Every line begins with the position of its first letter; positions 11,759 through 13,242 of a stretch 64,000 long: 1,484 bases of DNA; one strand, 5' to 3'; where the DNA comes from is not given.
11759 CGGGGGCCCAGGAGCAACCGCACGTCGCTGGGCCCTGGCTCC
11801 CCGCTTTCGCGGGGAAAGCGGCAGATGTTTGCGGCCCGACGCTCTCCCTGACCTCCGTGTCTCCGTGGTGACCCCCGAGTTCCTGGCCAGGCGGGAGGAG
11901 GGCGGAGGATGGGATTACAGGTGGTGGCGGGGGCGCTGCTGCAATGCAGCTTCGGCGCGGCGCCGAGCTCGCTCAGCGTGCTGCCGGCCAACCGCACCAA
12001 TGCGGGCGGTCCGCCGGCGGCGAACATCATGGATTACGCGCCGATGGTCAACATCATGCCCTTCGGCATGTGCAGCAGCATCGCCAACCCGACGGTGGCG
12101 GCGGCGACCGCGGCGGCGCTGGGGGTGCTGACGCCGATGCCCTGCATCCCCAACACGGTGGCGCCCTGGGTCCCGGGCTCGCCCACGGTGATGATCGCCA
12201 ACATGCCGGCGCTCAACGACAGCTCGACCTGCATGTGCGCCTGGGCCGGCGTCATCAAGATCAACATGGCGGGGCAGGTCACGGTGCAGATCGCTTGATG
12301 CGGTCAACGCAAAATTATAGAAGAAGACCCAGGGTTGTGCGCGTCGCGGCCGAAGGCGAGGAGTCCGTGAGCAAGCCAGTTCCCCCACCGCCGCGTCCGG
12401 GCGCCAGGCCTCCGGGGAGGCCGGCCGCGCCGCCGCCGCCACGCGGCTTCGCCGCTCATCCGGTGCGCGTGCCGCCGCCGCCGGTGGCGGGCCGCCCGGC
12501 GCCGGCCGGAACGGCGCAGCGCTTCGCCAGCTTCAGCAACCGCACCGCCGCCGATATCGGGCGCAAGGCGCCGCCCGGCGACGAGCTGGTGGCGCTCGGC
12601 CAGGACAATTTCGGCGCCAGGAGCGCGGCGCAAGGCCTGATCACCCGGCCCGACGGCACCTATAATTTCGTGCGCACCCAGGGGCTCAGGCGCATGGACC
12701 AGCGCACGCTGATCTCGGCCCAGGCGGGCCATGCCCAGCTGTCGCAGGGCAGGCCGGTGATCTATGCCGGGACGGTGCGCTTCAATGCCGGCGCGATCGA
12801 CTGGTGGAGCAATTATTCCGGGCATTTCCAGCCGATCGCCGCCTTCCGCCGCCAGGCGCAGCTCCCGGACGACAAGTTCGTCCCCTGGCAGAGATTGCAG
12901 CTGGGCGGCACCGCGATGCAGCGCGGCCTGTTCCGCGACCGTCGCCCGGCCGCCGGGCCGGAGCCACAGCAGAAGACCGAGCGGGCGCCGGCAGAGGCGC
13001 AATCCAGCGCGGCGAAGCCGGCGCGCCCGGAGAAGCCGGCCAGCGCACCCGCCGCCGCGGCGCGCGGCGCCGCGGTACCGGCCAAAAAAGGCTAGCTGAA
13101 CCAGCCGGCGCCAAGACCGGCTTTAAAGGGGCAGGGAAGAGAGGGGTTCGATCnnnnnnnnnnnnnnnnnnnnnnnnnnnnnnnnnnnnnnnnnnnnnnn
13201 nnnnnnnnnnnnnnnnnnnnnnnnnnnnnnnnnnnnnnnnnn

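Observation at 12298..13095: Unassignable proline-rich protein immediately after the PAAR-like gene: candidate new T6SS effector with no obvious immunity gene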

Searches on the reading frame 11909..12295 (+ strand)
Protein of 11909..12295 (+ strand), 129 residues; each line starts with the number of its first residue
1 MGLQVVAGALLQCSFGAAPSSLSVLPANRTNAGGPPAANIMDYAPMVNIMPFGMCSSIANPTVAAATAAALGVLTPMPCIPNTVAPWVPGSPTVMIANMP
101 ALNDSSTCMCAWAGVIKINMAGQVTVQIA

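Call 6: search_protein_families(library=pfam, proteins=[window:11909-12295:+], max_evalue=0.1)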
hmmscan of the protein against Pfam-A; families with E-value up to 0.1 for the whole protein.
window:11909-12295:+ (129 aa): 2 families
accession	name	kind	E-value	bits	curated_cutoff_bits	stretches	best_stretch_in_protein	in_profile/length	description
PF14107.11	DUF4280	-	8.5e-36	123.3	26.3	1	5-123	1-109/109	Domain of unknown function (DUF4280)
PF05488.18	PAAR_motif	-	0.067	13.9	27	0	68-110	23-64/70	PAAR motif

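Call 7: search_protein_families(library=ncbifam, proteins=[window:11909-12295:+], max_evalue=0.1)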
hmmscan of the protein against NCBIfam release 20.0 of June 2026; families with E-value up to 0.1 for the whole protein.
window:11909-12295:+ (129 aa): 1 family
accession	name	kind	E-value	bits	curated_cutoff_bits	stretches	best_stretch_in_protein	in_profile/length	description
NF041248.1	T6SS_IglG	exception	9.2e-16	58.1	200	1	5-127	56-171/173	type VI secretion system PAAR-like protein IglG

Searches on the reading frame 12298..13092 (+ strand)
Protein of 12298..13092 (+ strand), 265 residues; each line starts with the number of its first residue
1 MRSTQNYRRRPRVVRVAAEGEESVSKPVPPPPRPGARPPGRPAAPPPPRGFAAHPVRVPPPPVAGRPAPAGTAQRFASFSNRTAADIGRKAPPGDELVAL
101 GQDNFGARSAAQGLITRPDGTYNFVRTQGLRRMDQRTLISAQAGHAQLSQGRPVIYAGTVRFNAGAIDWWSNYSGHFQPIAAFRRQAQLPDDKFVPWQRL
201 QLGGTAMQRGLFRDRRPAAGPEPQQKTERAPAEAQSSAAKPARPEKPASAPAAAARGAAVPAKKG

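Call 6: search_protein_families(library=pfam, proteins=[window:12298-13092:+], max_evalue=0.1)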
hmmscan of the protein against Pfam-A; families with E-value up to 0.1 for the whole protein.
window:12298-13092:+ (265 aa): 0 families

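Call 7: search_protein_families(library=ncbifam, proteins=[window:12298-13092:+], max_evalue=0.1)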
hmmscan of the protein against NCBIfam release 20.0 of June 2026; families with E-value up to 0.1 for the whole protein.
window:12298-13092:+ (265 aa): 0 families

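Call 8: search_solved_structures(query=window:12298-13092:+, max_evalue=10)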
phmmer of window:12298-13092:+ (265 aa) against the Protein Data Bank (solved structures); distinct sequences matched with E-value up to 10: 1.
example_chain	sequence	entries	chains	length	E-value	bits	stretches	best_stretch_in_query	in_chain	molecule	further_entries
7pfo_L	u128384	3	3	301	6.1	9.6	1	22-78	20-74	TIMELESS-interacting protein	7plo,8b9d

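Call 10: search_protein_families(library=padloc, proteins=[window:12298-13092:+], max_evalue=0.01)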
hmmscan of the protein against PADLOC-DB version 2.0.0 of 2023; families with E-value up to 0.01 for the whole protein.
window:12298-13092:+ (265 aa): 0 families

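Call 13: find_related_loci(query=A1, collection=genome_contigs, flank=10000)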
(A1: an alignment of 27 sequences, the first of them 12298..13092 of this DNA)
Query A1 (265 aa) in genome_contigs; peptide patterns used: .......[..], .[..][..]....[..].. (x = any residue, [..] = any of these).
57 stretches matched a pattern; 42 encode a relative of the query (tblastn E <= 1e-3); 42 distinct loci.
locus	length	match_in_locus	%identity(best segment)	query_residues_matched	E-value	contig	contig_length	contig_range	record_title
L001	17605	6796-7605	74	2-265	4e-110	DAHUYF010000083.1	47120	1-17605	MAG TPA_asm: Rhodospirillales bacterium isolate clean1664 k141_189585, whole genome shotgun sequence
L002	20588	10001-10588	70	70-263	4e-82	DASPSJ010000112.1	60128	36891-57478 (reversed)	MAG TPA_asm: Stellaceae bacterium isolate SMAG_U12248 k141_1320373, whole genome shotgun sequence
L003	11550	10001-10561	64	73-264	2e-74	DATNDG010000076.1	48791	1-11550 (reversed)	MAG TPA_asm: Stellaceae bacterium isolate SMAG_U11236 k141_3528917, whole genome shotgun sequence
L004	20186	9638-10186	64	70-247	6e-71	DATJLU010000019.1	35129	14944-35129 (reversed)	MAG TPA_asm: Stellaceae bacterium isolate SMAG_U14817 k141_3888233, whole genome shotgun sequence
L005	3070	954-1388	76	77-221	9e-71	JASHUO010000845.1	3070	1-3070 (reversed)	MAG: Alphaproteobacteria bacterium isolate JOPF181 JOPF_N14C_contig_297827, whole genome shotgun sequence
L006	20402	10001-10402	77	77-214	2e-69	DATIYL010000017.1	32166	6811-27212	MAG TPA_asm: Stellaceae bacterium isolate SMAG_U15274 k141_366357, whole genome shotgun sequence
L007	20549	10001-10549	53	70-251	1e-55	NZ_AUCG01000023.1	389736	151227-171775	Niveispirillum irakense DSM 11586 G473DRAFT_scaffold00007.7_C, whole genome shotgun sequence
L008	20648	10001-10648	47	47-254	4e-55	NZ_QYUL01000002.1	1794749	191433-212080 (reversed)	Azospirillum cavernae strain K2W22B-5 Segkk1, whole genome shotgun sequence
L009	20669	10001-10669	47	31-243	5e-55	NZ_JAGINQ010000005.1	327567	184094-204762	Azospirillum soli strain CC-LY788 Ga0451091_05, whole genome shotgun sequence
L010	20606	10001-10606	50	39-245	1e-54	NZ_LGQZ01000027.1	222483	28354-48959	Azospirillum sp. TSO22-1 Contig01, whole genome shotgun sequence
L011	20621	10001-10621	50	33-235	1e-54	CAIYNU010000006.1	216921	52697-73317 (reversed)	MAG: uncultured Rhodospirillales bacterium isolate AM-2014_bin-1497 genome assembly, contig: bin-1497:006/104, whole gen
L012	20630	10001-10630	47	46-261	4e-54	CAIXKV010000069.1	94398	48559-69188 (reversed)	MAG: uncultured Rhodospirillales bacterium isolate C5coas_bin-2163 genome assembly, contig: bin-2163:069/269, whole geno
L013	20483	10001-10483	54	70-231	2e-53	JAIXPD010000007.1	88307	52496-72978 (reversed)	MAG: Azospirillum sp. isolate C1_MAG_00050 C1_MAG_00050_000000000031, whole genome shotgun sequence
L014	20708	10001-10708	48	22-255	3e-53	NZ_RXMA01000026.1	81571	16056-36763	Azospirillum griseum strain L-25-5 w-1 Scaffold26, whole genome shotgun sequence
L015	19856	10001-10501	52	73-245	2e-52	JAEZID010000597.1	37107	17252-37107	MAG: Proteobacteria bacterium isolate OH_CDB_169 k127_1531768, whole genome shotgun sequence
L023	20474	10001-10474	51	47-216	3e-46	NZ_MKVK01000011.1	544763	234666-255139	MAG: Magnetospirillum sp. 64-120 scnpilot_p_inoc_scaffold_16, whole genome shotgun sequence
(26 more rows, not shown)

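Call 87: search_protein_families(library=pfam, proteins=[L023:6487-7998:+], max_evalue=0.1)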
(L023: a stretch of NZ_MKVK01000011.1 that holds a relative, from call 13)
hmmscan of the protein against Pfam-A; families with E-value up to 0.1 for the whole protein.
L023:6487-7998:+ (504 aa): 0 families
